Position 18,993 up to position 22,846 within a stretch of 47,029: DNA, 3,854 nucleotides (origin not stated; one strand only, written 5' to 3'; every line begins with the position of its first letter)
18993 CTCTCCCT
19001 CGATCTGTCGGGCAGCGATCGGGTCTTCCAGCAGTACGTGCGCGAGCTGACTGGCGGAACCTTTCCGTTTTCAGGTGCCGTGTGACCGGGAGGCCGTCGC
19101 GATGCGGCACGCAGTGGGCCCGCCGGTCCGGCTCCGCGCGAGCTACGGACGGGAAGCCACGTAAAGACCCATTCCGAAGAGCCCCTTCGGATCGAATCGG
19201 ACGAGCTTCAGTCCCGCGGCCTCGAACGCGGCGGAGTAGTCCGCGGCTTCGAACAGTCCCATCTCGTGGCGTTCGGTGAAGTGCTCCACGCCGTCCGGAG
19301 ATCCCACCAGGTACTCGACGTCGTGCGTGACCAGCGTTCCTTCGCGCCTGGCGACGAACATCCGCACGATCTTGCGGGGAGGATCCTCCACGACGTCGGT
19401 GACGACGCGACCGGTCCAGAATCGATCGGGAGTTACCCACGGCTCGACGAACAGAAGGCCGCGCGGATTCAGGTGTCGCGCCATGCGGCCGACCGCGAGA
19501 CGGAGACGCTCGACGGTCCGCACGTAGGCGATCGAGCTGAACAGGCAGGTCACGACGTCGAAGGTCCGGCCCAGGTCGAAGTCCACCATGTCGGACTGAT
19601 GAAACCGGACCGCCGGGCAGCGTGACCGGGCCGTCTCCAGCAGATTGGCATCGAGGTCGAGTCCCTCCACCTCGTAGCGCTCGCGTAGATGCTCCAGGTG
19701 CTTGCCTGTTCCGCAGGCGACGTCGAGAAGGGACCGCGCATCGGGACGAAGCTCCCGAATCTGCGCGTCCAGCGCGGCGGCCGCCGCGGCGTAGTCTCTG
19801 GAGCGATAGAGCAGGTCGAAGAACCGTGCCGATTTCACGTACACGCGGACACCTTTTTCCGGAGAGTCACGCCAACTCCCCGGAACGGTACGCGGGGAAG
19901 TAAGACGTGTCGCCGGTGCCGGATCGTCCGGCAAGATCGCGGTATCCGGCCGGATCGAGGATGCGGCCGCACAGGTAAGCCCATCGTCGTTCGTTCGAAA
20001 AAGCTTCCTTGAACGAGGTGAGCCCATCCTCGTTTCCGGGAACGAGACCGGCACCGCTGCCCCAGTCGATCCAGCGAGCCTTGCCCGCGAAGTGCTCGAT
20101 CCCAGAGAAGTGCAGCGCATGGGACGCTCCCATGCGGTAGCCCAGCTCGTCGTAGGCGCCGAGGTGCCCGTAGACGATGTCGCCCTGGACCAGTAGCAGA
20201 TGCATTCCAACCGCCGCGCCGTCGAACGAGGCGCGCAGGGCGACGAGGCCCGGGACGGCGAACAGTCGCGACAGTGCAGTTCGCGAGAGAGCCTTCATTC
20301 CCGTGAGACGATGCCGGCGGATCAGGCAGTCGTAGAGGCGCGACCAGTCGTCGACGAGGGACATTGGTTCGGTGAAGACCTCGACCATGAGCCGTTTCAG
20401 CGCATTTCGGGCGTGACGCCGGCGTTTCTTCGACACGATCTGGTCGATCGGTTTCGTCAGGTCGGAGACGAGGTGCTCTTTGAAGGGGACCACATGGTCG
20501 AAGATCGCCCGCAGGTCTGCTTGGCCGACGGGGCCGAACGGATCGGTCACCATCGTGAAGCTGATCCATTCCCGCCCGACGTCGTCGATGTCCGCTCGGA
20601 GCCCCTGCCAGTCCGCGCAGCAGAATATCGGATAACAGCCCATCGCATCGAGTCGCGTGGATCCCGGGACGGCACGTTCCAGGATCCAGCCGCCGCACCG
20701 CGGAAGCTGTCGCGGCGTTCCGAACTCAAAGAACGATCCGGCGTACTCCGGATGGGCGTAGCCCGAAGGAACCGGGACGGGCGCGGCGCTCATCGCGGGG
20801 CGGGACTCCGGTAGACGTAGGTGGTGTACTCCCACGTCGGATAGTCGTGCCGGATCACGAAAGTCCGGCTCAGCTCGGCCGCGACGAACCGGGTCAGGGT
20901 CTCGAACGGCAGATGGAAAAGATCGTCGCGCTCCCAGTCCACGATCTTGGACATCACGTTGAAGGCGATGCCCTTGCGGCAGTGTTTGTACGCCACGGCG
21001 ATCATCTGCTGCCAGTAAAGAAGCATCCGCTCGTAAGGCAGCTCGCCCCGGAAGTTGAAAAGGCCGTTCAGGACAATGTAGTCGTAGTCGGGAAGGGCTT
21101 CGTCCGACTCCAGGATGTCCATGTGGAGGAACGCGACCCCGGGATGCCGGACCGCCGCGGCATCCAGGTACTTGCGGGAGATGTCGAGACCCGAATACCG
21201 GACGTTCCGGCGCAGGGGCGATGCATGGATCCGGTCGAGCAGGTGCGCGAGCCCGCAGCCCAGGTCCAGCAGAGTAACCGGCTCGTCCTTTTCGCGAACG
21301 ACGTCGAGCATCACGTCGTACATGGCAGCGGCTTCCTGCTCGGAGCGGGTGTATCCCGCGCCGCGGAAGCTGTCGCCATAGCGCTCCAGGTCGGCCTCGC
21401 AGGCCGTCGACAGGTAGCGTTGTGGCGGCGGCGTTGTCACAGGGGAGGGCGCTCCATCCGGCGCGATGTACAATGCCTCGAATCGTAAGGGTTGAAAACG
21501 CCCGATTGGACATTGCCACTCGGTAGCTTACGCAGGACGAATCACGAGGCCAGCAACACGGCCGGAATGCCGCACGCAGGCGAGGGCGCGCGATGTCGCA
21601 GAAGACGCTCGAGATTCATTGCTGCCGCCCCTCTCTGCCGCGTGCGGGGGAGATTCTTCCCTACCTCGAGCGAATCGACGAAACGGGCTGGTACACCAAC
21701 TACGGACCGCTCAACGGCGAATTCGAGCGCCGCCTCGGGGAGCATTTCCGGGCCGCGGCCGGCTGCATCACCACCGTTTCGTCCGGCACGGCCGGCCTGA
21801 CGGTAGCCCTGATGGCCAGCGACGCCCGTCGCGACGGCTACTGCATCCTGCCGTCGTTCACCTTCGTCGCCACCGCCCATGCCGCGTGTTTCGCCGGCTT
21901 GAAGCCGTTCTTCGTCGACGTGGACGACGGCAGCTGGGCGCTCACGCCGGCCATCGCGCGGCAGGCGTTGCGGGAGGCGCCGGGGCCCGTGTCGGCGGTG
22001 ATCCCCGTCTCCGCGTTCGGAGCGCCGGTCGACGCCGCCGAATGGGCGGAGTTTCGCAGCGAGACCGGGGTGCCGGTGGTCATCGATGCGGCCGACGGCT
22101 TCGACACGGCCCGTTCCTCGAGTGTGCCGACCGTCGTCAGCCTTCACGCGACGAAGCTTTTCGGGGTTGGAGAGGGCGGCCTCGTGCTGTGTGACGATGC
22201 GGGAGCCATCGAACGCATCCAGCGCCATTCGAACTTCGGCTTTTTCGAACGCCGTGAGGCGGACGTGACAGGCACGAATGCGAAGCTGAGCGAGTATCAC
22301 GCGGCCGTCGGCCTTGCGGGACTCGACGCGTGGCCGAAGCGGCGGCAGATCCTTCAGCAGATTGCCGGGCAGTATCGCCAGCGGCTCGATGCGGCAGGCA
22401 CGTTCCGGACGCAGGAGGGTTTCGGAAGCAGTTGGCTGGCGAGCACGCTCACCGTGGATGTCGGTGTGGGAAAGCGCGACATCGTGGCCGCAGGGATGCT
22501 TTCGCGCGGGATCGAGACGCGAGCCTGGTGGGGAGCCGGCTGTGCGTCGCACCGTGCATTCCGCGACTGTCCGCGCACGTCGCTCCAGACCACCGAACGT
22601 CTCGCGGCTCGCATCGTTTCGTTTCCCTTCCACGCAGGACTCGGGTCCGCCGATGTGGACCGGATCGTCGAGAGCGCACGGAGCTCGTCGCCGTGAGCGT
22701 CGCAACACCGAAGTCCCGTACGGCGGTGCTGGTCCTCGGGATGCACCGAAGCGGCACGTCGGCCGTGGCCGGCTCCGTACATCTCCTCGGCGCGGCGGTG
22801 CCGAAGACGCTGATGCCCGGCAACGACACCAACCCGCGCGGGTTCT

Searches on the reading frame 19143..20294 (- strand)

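Call 8: search_protein_families(library=pfam, proteins=[window:19143-20294:-], max_evalue=0.001)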
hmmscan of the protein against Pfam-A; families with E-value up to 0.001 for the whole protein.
window:19143-20294:- (383 aa): 6 families
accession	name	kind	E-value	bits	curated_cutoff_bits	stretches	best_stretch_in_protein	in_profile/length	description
PF13649.12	Methyltransf_25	-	6e-16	59.4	27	1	190-279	2-97/97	Methyltransferase domain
PF08241.18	Methyltransf_11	-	1e-11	45.7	21.2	1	190-283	1-95/95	Methyltransferase domain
PF08242.18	Methyltransf_12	-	3.9e-10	40.8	30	1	190-281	1-98/98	Methyltransferase domain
PF13489.12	Methyltransf_23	-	4.3e-10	40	27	1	173-365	11-162/164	Methyltransferase domain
PF13847.12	Methyltransf_31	-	1.8e-08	34.6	27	1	187-284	5-110/145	Methyltransferase domain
PF05401.17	NodS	-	0.00049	20.4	24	1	185-280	43-141/201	Nodulation protein S (NodS)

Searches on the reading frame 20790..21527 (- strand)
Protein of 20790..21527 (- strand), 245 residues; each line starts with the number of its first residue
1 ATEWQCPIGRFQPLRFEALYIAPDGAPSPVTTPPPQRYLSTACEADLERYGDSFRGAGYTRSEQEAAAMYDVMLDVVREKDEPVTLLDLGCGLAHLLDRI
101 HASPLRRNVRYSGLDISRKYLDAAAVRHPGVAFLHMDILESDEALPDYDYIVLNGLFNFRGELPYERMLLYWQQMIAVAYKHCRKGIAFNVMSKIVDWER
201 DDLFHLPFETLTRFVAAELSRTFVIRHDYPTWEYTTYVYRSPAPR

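Call 8: search_protein_families(library=pfam, proteins=[window:20790-21527:-], max_evalue=0.001)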
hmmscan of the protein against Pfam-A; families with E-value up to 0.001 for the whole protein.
window:20790-21527:- (245 aa): 3 families
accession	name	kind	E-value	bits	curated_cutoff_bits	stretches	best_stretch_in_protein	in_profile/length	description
PF08242.18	Methyltransf_12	-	1.5e-07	32.4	30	1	87-175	1-84/98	Methyltransferase domain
PF13649.12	Methyltransf_25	-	8.8e-07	30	27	1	87-161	2-78/97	Methyltransferase domain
PF13847.12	Methyltransf_31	-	4.6e-05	23.6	27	1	84-158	5-85/145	Methyltransferase domain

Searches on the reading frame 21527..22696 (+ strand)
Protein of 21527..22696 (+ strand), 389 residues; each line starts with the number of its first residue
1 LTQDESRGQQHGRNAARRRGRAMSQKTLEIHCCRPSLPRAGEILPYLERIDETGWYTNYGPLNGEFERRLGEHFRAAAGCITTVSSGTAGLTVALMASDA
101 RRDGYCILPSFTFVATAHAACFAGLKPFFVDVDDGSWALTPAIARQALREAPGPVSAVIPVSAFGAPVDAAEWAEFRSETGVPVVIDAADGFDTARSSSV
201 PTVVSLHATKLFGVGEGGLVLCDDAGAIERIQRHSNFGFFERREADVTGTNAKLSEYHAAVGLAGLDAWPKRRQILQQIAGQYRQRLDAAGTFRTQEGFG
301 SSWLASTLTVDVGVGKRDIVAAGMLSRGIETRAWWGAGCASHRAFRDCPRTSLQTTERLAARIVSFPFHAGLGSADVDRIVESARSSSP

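Call 8: search_protein_families(library=pfam, proteins=[window:21527-22696:+], max_evalue=0.001)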
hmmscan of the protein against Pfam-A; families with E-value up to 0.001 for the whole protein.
window:21527-22696:+ (389 aa): 1 family
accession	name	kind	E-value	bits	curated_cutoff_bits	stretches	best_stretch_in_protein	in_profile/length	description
PF01041.23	DegT_DnrJ_EryC1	-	9.4e-63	213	19.8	1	42-383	6-358/360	DegT/DnrJ/EryC1/StrS aminotransferase family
